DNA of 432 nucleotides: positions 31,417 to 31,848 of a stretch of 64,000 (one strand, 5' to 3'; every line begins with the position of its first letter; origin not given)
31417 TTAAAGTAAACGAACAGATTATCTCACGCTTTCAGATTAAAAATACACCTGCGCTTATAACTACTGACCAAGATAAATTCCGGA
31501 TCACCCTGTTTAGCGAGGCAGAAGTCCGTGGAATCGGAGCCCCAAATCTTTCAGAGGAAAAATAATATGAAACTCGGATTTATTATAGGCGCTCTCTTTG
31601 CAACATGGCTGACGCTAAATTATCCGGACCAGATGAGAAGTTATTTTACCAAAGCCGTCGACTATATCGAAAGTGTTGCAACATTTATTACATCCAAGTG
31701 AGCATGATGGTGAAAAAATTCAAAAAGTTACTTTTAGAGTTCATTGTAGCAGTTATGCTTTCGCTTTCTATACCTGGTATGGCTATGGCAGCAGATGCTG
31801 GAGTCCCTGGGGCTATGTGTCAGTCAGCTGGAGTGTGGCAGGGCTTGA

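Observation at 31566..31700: Unannotated 44-codon single-TM ORF between the TraW-like and TraU-like genes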

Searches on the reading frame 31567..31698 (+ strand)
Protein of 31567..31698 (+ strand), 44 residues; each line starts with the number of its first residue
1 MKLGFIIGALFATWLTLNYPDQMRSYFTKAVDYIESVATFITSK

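Call 4: search_protein_families(library=pfam, proteins=[window:31567-31698:+], max_evalue=1)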
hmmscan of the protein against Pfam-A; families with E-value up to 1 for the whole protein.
window:31567-31698:+ (44 aa): 0 families

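Call 7: search_dna_similar(query=window:31567-31698:+, collection=plasmids, mode=protein, max_rows=40, rows=spread, max_evalue=10)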
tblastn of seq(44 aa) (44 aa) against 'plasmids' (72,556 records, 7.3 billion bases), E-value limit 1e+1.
Records with a match: 1400; places in all: 1403; records where one place covers at least 80% of the query: 1400.
Best place of each record, by identity: >=99% 1115; 95-99% 1; 60-80% 283; <60% 1.
By first word of the organism name: Escherichia 500; Salmonella 415; Enterobacter 283; Klebsiella 88; Citrobacter 67; Leclercia 15; Raoultella 8; Serratia 7; Shigella 4; Kluyvera 2; and 8 more.
By predicted mobility (MOB-suite, as given by PLSDB): conjugative 1239; non-mobilizable 160; mobilizable 1.
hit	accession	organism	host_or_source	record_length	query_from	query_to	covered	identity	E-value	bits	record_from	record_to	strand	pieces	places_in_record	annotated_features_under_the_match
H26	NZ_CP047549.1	Salmonella enterica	feces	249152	1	44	100%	100.0%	2e-22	94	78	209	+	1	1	none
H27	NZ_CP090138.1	Salmonella enterica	Homo sapiens,stool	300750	1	44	100%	100.0%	5e-22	92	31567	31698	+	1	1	none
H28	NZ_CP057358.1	Escherichia fergusonii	culture,Pooled pig faecal samples ...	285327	1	44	100%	100.0%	5e-22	92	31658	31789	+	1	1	none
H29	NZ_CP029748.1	Escherichia coli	Homo sapiens,Rectal swab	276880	1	44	100%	100.0%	5e-22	92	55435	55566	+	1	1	none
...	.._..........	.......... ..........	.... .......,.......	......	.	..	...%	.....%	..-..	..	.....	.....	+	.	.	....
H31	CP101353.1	Salmonella enterica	Homo sapiens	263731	1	44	100%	100.0%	5e-22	92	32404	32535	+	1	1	none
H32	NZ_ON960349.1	Salmonella sp.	-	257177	1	44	100%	100.0%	5e-22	92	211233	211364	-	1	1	none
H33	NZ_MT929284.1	Escherichia coli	-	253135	1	44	100%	100.0%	5e-22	92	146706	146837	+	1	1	hypothetical protein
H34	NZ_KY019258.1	Escherichia coli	patient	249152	1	44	100%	100.0%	5e-22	92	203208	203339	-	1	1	none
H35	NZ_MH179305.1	Salmonella enterica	chicken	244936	1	44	100%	100.0%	5e-22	92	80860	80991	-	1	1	none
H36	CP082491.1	Salmonella enterica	Animal-Turkey-Young Turkey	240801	1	44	100%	100.0%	5e-22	92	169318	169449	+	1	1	none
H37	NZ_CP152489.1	Leclercia adecarboxylata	environmental,wastewater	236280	1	44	100%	100.0%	5e-22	92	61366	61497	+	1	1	none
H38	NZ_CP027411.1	Salmonella enterica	Homo sapiens,stool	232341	1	44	100%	100.0%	5e-22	92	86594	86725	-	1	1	none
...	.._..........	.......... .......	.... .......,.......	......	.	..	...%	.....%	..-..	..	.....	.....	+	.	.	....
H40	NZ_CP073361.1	Escherichia coli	single bacteria,urine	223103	1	44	100%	100.0%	5e-22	92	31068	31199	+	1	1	none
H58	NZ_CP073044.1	Citrobacter sp. MGH103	Homo sapiens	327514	1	42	95%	76.2%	2e-14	71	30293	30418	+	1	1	hypothetical protein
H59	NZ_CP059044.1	Escherichia coli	chicken meat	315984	1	42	95%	73.8%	4e-13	67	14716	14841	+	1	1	none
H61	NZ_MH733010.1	Klebsiella pneumoniae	-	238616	1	42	95%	73.8%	4e-13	67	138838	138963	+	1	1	hypothetical protein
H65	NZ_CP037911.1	Escherichia coli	pig,feces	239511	1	43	98%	56.8%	5e-6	47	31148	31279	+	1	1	none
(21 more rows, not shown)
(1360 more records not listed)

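Call 8: find_homologous_proteins(query=window:31567-31698:+, max_evalue=10)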
Query seq(44 aa) (44 aa): 3 proteins with E <= 10 among 3 candidates.
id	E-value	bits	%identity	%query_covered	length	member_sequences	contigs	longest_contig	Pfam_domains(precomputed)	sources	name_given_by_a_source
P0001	1.3e-20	88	100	98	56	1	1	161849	-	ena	-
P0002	3.9e-20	87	98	100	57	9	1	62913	-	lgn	-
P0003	8.4e-20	86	95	100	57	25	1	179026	-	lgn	-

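Call 9: get_annotated_region(hit=H58, flank=2500)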
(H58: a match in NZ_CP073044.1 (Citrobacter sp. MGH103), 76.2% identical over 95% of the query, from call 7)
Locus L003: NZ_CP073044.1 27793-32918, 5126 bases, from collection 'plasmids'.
description: Citrobacter sp. MGH103 plasmid unnamed1, complete sequence
organism: Citrobacter sp. MGH103 (NCBI taxid 1686378)
taxonomy: Bacteria; Pseudomonadota; Gammaproteobacteria; Enterobacterales; Enterobacteriaceae; Citrobacter; Citrobacter sp. MGH103
host: -; source: Homo sapiens; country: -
typing (MOB-suite, as given by PLSDB): conjugative; replicon IncHI1B,IncP; relaxase MOBH,MOBP; mating-pair formation MPF_F
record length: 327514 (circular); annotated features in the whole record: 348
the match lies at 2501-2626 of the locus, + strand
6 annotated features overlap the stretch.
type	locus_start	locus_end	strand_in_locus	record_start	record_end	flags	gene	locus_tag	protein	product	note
CDS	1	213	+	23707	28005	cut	rsp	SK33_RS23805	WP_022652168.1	IncHI-type conjugal transfer protein RSP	-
CDS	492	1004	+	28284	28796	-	trhF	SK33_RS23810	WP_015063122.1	IncHI-type conjugal transfer protein TrhF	-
CDS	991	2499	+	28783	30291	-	trhW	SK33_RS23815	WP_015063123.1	IncHI-type conjugal transfer protein TrhW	-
CDS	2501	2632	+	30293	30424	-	-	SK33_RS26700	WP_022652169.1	hypothetical protein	-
CDS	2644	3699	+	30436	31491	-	trhU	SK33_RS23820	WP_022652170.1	IncHI-type conjugal transfer protein TrhU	-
CDS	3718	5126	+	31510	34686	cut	trhN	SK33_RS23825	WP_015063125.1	IncHI-type conjugal transfer protein TrhN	-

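Call 10: get_annotated_region(hit=H59, flank=2500)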
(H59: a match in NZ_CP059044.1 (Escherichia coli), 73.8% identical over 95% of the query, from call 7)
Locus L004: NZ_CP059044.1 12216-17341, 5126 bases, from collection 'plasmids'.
description: Escherichia coli strain SY3626C1 plasmid pSY3626C1_315k, complete sequence
organism: Escherichia coli (NCBI taxid 562)
taxonomy: Bacteria; Pseudomonadota; Gammaproteobacteria; Enterobacterales; Enterobacteriaceae; Escherichia; Escherichia coli
host: -; source: chicken meat; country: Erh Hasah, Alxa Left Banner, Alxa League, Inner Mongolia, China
typing (MOB-suite, as given by PLSDB): conjugative; replicon IncFIA,IncFIB,IncFIC,IncHI1A; relaxase MOBF,MOBH; mating-pair formation MPF_F
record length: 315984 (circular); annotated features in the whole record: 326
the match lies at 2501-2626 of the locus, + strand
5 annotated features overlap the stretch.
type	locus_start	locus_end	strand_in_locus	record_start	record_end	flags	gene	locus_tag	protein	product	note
CDS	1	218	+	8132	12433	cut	rsp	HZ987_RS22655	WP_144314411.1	IncHI-type conjugal transfer protein RSP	-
CDS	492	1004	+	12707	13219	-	trhF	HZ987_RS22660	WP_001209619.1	IncHI-type conjugal transfer protein TrhF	-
CDS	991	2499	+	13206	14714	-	trhW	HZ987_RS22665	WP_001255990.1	IncHI-type conjugal transfer protein TrhW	-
CDS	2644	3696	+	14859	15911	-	trhU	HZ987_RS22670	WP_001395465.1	IncHI-type conjugal transfer protein TrhU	-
CDS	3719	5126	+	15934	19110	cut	trhN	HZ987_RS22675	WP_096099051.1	IncHI-type conjugal transfer protein TrhN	-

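Call 11: get_annotated_region(hit=H61, flank=2500)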
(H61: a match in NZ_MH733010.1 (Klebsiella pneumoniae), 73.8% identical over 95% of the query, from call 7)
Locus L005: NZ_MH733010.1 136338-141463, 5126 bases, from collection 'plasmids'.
description: Klebsiella pneumoniae strain KP14812 plasmid pKP14812-MCR-1, complete sequence
organism: Klebsiella pneumoniae (NCBI taxid 573)
taxonomy: Bacteria; Pseudomonadota; Gammaproteobacteria; Enterobacterales; Enterobacteriaceae; Klebsiella; Klebsiella pneumoniae
host: -; source: -; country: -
typing (MOB-suite, as given by PLSDB): conjugative; replicon IncFIA; relaxase MOBH; mating-pair formation MPF_F
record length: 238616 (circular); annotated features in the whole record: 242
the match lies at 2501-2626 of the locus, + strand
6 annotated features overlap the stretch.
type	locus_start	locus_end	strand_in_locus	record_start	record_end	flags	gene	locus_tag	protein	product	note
CDS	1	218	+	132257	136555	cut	rsp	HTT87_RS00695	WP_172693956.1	IncHI-type conjugal transfer protein RSP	-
CDS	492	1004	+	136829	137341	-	trhF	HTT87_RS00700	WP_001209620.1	IncHI-type conjugal transfer protein TrhF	-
CDS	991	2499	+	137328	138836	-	trhW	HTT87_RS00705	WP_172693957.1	IncHI-type conjugal transfer protein TrhW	-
CDS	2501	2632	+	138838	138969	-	-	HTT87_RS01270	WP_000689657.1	hypothetical protein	-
CDS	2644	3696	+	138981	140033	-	trhU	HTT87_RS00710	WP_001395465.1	IncHI-type conjugal transfer protein TrhU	-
CDS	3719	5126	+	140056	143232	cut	trhN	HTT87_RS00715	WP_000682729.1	IncHI-type conjugal transfer protein TrhN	-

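Call 12: get_annotated_region(hit=H65, flank=2500)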
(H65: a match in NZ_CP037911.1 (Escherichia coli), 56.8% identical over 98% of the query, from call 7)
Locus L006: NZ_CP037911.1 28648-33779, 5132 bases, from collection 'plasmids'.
description: Escherichia coli strain YSP8-1 plasmid pYSP8-1, complete sequence
organism: Escherichia coli (NCBI taxid 562)
taxonomy: Bacteria; Pseudomonadota; Gammaproteobacteria; Enterobacterales; Enterobacteriaceae; Escherichia; Escherichia coli
host: -; source: pig,feces; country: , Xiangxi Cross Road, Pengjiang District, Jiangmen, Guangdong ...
typing (MOB-suite, as given by PLSDB): conjugative; replicon IncHI1B,IncX4; relaxase MOBH,MOBP; mating-pair formation MPF_T
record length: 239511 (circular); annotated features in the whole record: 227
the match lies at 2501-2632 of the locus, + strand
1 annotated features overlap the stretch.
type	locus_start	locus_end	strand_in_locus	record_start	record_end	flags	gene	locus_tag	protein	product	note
CDS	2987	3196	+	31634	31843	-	-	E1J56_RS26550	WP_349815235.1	hypothetical protein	-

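Call 36: search_protein_representatives(alignment_id=A1)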
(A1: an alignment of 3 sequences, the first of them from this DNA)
Query: 3 sequences, 43 profile positions. Proteins with E-value up to 0.001 (for the whole library): 18; up to 1e-10: 8; up to 1e-30: 0. The best 18 are listed.
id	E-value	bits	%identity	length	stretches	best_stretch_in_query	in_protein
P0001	2.2e-27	110.7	-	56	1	1-43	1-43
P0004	1.6e-26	107.9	-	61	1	1-43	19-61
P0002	2.4e-26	107.3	-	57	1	1-42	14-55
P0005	1.4e-20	88.9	-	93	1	1-36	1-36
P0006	2.2e-15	72.3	-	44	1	1-43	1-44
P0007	2.5e-12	62.5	-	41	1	1-25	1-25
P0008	5.4e-12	61.4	-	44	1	1-32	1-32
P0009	8.7e-11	57.5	-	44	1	1-42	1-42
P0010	1.3e-10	56.9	-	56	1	1-38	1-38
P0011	3.2e-10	55.7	-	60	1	1-34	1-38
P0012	1.4e-09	53.7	-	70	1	1-38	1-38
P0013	2.6e-08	49.6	-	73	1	1-34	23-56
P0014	2.3e-07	46.6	-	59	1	1-37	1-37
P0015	4.5e-07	45.7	-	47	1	1-35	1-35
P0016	1.9e-06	43.7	-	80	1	1-30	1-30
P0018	5.3e-05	39.0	-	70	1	1-30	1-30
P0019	8.5e-05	38.4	-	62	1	1-30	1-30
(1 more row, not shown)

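Call 38: find_encoding_contigs(protein=P0009, flank=4000, max_places=3)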
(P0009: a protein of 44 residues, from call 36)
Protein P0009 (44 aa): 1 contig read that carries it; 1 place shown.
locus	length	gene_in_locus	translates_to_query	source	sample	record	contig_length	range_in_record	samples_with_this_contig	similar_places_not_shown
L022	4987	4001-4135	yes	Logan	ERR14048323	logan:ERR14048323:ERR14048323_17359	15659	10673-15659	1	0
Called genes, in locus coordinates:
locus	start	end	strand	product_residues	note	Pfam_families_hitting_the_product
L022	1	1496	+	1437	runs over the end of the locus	-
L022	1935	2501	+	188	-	PF10502:Peptidase_S26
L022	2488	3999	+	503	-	PF09673:TrbC_Ftype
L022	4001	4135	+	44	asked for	-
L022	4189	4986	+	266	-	?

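Call 39: find_encoding_contigs(protein=P0010, flank=4000, max_places=3)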
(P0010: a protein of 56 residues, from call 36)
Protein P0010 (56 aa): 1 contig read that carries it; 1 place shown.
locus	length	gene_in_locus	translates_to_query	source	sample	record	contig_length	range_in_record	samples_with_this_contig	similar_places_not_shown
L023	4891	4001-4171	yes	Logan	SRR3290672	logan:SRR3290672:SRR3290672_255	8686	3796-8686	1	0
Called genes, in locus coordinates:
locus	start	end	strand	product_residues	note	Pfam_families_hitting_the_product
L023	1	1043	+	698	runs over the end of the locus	PF01011:PQQ, PF13360:PQQ_2, PF07774:EMC1_C (faint), PF13570:Beta-prop_ACSF4 (faint), PF13360:PQQ_2 (weak)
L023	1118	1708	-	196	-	PF13628:DUF4142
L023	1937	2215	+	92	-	PF07338:YdgH_BhsA-like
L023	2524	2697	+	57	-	PF08178:GnsAB_toxin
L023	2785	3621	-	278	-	PF00561:Abhydrolase_1, PF12146:Hydrolase_4, PF12697:Abhydrolase_6, PF01738:DLH (faint), PF00326:Peptidase_S9 (weak)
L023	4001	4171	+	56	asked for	-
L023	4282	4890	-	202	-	?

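Call 40: find_encoding_contigs(protein=P0011, flank=4000, max_places=3)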
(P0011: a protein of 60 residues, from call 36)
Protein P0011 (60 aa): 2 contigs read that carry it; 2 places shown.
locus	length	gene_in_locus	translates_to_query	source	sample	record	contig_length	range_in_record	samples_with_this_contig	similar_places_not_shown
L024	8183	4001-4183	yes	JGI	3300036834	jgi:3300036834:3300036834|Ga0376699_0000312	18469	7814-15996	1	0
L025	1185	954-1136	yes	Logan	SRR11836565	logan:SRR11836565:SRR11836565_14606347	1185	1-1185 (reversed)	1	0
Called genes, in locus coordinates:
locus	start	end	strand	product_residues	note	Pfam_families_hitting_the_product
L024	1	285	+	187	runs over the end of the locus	PF00419:Fimbrial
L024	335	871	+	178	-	PF00419:Fimbrial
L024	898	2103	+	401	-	PF01346:FKBP_N, PF00254:FKBP_C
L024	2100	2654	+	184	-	PF00419:Fimbrial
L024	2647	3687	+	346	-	PF24223:MrpH_C (weak)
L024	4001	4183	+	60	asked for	-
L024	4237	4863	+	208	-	-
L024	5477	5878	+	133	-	PF00877:NLPC_P60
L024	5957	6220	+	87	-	PF01527:HTH_Tnp_1, PF13518:HTH_28 (weak)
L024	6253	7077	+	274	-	PF13276:HTH_21, PF00665:rve, PF13683:rve_3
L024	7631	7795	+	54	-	-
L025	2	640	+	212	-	?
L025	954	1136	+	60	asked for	-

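Call 41: search_protein_families(library=ncbifam, proteins=[window:31567-31698:+, P0008, P0009, P0010, P0011, P0012, P0013, P0014, P0016, P0018], max_evalue=1)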
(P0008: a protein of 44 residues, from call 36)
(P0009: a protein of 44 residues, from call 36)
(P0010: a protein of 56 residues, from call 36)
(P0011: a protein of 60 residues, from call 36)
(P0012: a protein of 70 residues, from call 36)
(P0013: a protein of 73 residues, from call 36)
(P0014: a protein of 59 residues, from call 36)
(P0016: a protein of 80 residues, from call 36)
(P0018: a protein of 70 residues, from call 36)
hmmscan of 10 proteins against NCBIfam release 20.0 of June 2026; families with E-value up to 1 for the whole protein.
window:31567-31698:+ (44 aa): 1 family
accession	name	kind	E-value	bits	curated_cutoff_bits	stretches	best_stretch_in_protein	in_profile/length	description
TIGR03200.1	dearomat_oah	equivalog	0.031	13.4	464.45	1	4-34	30-60/360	6-oxocyclohex-1-ene-1-carbonyl-CoA hydratase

P0008 (44 aa): 0 families

P0009 (44 aa): 0 families

P0010 (56 aa): 1 family
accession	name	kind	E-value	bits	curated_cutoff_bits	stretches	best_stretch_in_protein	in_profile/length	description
TIGR04358.1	XXXCH_domain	subfamily_domain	0.12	13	40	1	21-49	6-34/90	GAK system XXXCH domain-containing protein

P0011 (60 aa): 1 family
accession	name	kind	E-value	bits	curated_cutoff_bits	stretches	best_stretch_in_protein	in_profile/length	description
NF002242.0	PRK01151.1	equivalog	0.013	15.1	72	1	14-45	15-46/67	30S ribosomal protein S17e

P0012 (70 aa): 0 families

P0013 (73 aa): 0 families

P0014 (59 aa): 0 families

P0016 (80 aa): 1 family
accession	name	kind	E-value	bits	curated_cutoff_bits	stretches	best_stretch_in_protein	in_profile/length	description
TIGR00732.1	dprA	equivalog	0.18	10.9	191.15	1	9-66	102-157/220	DNA-processing protein DprA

P0018 (70 aa): 0 families

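Call 42: search_protein_families(library=pfam, proteins=[P0008, P0009, P0010, P0011, P0012, P0013, P0014, P0015, P0016, P0018], max_evalue=1)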
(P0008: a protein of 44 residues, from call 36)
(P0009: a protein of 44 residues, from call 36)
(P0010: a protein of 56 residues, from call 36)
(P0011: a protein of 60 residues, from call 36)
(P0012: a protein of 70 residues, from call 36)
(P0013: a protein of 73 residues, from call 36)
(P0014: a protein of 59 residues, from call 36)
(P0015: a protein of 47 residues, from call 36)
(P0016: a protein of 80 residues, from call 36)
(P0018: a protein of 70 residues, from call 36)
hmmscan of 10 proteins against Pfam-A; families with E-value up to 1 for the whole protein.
P0008 (44 aa): 0 families

P0009 (44 aa): 1 family
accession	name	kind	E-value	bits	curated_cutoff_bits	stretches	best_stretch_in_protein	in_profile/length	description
PF17140.10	DUF5113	-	0.014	15.8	27.1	1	13-43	10-40/161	Domain of unknown function (DUF5113)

P0010 (56 aa): 1 family
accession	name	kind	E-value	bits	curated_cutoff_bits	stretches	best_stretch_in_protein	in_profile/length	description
PF02230.22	Abhydrolase_2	-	0.07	13.4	23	1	4-51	111-158/217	Phospholipase/Carboxylesterase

P0011 (60 aa): 0 families

P0012 (70 aa): 0 families

P0013 (73 aa): 1 family
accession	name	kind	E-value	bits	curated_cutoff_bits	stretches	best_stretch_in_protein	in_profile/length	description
PF07549.19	Sec_GG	-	0.14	12.2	20.3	1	8-20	4-16/28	SecD/SecF GG Motif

P0014 (59 aa): 0 families

P0015 (47 aa): 0 families

P0016 (80 aa): 1 family
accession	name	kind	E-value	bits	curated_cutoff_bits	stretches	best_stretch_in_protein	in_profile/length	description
PF02481.21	DNA_processg_A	-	0.058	13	29.6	1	9-66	102-157/212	DNA recombination-mediator protein A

P0018 (70 aa): 0 families

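Call 43: list_cluster_members(proteins=[P0009, P0010, P0011, P0012, P0013, P0014, P0015, P0016, P0018, P0019])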
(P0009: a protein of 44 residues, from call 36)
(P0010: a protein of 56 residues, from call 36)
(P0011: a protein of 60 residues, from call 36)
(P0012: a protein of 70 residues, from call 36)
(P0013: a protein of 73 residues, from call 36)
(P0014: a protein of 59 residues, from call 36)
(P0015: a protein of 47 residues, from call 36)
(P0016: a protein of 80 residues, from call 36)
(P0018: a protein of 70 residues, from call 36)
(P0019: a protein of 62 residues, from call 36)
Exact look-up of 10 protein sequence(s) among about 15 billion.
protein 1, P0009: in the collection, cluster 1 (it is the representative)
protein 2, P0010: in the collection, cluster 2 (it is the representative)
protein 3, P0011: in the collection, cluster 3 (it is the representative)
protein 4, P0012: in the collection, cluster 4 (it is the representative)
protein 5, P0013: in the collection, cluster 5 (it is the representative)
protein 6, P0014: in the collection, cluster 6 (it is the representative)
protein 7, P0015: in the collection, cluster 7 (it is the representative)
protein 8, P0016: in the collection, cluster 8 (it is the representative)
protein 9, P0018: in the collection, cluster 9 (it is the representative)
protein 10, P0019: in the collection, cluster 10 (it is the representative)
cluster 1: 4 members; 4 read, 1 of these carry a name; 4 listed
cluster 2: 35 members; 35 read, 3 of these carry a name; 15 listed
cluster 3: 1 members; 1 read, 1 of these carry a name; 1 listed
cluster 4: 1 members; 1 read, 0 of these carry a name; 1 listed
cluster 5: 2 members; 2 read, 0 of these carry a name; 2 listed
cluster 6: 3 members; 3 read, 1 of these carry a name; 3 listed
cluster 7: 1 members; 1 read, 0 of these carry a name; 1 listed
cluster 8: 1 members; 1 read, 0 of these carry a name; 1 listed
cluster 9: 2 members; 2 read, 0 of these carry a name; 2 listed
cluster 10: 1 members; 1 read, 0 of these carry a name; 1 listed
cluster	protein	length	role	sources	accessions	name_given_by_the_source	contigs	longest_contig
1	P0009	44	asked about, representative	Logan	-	-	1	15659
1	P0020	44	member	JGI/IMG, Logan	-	hypothetical protein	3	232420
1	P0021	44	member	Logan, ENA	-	-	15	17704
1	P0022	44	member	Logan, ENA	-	-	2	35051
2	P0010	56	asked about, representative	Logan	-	-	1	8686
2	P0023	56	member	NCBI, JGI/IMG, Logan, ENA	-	hypothetical protein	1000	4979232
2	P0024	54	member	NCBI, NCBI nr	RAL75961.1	hypothetical protein CSC35_4520 [Enterobacter hormaechei]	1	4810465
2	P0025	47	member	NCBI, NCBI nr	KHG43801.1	hypothetical protein T636_A2190 [Enterobacter hormaechei subsp. xiangfangensis]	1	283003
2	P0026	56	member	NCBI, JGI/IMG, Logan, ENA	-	-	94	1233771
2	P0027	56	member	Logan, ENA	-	-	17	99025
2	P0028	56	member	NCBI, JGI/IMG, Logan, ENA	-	-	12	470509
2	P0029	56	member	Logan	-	-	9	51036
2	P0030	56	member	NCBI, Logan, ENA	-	-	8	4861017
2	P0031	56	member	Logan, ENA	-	-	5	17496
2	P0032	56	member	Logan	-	-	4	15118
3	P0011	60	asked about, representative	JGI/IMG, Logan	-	hypothetical protein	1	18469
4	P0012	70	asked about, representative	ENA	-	-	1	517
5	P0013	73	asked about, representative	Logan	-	-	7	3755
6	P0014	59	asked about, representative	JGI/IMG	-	hypothetical protein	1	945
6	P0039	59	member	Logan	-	-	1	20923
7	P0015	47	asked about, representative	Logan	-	-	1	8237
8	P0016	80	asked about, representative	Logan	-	-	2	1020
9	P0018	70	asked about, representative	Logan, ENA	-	-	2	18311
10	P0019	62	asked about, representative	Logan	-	-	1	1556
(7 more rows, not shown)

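Call 44: find_encoding_contigs(protein=P0015, flank=4000, max_places=2)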
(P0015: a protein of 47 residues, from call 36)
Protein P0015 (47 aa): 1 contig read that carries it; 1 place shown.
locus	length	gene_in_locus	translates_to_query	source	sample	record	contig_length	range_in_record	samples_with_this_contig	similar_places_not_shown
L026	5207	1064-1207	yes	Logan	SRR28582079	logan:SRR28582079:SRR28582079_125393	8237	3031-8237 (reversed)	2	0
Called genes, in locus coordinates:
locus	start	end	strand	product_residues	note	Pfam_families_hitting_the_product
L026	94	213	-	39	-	-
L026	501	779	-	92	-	-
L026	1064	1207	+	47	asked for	-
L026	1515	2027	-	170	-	-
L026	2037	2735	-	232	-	-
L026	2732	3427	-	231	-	-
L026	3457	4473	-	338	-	PF00419:Fimbrial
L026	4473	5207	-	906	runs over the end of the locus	PF13954:PapC_N, PF00577:Usher, PF13953:PapC_C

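Call 45: find_encoding_contigs(protein=P0018, flank=4000, max_places=2)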
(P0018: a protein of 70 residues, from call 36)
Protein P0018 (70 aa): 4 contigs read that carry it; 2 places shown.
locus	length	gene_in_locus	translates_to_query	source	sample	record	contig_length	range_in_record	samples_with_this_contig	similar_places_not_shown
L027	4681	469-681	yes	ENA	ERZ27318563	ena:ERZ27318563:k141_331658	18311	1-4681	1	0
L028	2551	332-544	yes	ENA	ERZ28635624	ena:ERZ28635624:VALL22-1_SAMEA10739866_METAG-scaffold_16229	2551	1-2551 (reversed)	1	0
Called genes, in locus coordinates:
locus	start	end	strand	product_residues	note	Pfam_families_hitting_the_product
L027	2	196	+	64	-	?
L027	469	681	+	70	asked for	-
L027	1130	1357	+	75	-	PF04023:FeoA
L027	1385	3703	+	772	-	PF00009:GTP_EFTU (faint), PF01926:MMR_HSR1, PF02421:FeoB_N, PF09439:SRPRB (faint), PF17910:FeoB_Cyto, PF07670:Gate, PF07664:FeoB_C, PF07670:Gate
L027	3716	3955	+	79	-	PF09012:FeoC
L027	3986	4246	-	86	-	-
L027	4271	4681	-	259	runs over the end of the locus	PF00561:Abhydrolase_1, PF12146:Hydrolase_4, PF12697:Abhydrolase_6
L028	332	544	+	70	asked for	-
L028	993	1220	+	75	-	PF04023:FeoA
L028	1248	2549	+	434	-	?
